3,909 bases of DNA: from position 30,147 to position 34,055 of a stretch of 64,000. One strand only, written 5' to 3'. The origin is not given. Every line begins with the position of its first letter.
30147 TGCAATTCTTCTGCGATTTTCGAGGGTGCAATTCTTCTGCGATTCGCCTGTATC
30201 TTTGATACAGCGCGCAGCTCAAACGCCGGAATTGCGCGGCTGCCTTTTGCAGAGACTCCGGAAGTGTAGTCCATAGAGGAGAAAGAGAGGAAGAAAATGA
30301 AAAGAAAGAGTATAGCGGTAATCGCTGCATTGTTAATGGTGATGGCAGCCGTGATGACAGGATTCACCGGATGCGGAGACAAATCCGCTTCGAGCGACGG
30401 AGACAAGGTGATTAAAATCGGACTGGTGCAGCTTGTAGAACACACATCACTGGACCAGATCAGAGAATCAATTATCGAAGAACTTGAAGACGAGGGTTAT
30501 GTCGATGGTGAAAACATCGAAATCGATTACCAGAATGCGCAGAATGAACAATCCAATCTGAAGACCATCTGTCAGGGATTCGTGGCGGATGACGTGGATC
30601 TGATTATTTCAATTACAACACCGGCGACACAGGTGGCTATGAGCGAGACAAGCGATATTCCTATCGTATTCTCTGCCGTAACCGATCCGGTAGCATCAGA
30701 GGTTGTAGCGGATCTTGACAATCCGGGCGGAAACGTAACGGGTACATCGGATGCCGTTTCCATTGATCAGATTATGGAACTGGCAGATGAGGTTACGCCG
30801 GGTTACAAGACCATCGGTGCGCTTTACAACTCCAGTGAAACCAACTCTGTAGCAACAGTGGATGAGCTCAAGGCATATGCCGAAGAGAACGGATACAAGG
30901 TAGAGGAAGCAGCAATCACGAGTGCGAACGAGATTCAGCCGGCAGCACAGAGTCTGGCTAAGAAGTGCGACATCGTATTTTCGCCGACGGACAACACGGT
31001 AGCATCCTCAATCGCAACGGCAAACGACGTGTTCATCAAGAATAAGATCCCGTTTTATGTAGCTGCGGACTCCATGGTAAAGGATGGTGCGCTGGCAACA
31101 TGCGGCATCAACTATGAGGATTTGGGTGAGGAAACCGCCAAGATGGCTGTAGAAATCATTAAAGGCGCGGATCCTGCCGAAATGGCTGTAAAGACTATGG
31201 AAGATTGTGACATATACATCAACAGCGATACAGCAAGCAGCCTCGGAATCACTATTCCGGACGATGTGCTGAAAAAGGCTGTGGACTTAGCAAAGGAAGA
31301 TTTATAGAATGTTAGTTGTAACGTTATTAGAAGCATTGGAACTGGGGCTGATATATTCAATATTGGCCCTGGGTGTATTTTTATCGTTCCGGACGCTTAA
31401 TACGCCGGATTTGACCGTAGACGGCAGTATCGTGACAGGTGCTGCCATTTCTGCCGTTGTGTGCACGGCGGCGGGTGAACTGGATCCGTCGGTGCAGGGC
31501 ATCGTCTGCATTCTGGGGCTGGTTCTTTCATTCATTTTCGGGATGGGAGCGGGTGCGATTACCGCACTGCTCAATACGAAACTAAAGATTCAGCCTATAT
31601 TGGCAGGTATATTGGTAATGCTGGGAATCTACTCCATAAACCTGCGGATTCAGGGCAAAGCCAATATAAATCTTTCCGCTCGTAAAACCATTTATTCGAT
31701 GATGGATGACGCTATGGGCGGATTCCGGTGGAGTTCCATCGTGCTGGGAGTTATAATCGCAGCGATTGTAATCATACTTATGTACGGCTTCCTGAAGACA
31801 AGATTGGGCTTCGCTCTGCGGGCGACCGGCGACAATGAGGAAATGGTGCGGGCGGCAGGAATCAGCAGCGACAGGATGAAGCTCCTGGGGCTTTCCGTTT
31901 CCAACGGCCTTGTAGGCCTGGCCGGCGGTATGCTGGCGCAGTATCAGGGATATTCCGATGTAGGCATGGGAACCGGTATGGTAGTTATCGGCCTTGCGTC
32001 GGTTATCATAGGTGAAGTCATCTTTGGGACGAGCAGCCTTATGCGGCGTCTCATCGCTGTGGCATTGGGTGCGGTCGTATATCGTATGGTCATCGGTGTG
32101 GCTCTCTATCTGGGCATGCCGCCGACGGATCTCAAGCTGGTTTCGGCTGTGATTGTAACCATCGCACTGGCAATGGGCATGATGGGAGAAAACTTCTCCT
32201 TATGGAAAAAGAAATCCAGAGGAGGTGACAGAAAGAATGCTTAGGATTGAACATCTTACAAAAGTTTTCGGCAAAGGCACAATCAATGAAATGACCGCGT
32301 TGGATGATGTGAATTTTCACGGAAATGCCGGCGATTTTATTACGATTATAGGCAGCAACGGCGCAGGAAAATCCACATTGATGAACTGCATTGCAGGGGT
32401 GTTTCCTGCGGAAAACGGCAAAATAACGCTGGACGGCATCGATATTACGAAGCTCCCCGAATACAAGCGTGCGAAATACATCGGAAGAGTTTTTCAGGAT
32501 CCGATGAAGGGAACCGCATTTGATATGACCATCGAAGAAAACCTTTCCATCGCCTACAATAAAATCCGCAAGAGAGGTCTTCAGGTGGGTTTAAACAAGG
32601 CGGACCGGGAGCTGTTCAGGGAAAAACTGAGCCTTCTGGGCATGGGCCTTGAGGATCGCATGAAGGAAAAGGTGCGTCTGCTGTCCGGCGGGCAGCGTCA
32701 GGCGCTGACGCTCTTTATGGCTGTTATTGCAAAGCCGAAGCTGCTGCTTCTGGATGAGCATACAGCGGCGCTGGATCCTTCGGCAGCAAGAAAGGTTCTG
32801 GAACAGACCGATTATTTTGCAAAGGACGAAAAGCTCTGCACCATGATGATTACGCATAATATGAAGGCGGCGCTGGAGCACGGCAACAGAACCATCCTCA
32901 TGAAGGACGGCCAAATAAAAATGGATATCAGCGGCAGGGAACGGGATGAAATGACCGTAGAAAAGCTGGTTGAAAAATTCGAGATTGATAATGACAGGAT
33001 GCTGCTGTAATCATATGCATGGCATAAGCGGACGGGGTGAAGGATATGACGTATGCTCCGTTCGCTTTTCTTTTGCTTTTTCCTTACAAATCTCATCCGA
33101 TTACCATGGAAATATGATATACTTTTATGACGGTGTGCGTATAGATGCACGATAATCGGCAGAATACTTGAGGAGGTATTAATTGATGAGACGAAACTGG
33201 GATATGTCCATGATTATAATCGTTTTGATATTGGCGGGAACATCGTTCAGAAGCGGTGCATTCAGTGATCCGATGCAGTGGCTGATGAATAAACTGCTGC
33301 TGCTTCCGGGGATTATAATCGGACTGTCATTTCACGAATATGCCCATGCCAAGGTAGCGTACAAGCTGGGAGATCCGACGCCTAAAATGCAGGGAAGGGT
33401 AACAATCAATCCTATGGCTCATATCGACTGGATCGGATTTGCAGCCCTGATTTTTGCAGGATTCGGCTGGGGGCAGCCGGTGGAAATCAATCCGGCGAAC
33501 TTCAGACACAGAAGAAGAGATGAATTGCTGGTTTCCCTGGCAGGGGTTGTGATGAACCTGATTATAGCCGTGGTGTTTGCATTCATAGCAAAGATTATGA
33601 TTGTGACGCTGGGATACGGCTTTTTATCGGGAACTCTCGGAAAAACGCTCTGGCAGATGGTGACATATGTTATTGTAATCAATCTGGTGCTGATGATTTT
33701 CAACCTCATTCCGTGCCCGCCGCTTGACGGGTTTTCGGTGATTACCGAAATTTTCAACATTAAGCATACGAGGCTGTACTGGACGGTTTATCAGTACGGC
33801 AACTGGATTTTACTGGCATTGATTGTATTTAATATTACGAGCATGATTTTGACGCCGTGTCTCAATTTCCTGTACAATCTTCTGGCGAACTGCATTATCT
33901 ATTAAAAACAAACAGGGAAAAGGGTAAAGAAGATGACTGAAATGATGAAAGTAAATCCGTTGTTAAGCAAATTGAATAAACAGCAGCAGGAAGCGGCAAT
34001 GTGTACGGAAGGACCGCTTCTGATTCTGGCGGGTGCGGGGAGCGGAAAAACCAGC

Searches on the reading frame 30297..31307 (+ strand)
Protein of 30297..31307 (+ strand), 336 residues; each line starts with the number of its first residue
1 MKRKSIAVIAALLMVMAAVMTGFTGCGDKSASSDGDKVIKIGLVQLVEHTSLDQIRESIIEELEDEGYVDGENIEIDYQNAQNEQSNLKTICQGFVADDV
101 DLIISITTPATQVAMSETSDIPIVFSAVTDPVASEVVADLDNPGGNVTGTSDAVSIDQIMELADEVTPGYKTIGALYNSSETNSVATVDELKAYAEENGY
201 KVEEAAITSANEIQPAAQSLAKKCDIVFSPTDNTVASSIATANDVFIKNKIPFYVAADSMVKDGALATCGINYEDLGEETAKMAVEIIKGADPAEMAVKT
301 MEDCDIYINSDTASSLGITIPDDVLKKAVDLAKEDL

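Call 41: search_protein_families(library=pfam, max_evalue=0.00001, proteins=[window:30297-31307:+])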
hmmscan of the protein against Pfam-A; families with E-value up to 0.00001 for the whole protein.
window:30297-31307:+ (336 aa): 2 families
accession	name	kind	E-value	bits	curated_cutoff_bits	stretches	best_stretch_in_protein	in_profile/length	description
PF04392.18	ABC_sub_bind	-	7.5e-85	285.1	25.9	1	40-329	1-290/293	ABC transporter substrate binding protein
PF13458.12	Peripla_BP_6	-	1.7e-09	38.3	31.7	1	60-256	29-225/343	Periplasmic binding protein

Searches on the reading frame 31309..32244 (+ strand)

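Call 41: search_protein_families(library=pfam, max_evalue=0.00001, proteins=[window:31309-32244:+])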
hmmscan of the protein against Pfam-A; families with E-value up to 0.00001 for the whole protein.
window:31309-32244:+ (311 aa): 1 family
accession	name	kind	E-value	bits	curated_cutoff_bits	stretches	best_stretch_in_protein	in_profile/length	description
PF02653.21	BPD_transp_2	-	1.9e-30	106.4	26.8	1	7-285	3-266/269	Branched-chain amino acid transport system / permease component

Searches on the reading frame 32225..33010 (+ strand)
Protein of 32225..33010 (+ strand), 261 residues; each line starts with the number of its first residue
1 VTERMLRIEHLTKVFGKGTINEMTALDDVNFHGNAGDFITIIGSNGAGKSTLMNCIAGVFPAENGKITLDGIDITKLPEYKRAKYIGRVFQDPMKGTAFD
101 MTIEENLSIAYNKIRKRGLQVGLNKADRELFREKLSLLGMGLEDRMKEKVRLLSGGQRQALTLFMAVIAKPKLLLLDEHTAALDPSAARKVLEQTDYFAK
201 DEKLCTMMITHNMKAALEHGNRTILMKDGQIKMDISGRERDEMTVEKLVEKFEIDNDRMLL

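Call 41: search_protein_families(library=pfam, max_evalue=0.00001, proteins=[window:32225-33010:+])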
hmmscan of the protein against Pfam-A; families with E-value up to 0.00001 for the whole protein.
window:32225-33010:+ (261 aa): 3 families
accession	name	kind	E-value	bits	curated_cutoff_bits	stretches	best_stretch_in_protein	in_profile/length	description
PF00005.33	ABC_tran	-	3.5e-28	99.3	25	1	26-181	1-137/137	ABC transporter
PF13304.12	AAA_21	-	2.1e-09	38.3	27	0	91-211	170-298/304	AAA domain, putative AbiEii toxin, Type IV TA system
PF02463.25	SMC_N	-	6.3e-08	32.8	40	1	37-214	25-202/220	RecF/RecN/SMC N terminal domain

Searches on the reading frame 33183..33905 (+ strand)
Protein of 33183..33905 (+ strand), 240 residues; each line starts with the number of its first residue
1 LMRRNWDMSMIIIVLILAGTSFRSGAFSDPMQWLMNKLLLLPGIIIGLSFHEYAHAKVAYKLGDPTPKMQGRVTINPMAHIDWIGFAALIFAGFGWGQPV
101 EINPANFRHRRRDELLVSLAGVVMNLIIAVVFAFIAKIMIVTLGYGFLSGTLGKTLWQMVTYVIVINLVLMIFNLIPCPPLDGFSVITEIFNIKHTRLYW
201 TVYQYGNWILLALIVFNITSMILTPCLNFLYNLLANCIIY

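Call 41: search_protein_families(library=pfam, max_evalue=0.00001, proteins=[window:33183-33905:+])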
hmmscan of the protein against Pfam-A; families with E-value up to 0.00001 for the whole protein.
window:33183-33905:+ (240 aa): 1 family
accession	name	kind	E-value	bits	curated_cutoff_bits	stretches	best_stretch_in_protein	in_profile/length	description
PF02163.28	Peptidase_M50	-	2.7e-11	43.7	27.2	1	154-215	157-219/221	Peptidase family M50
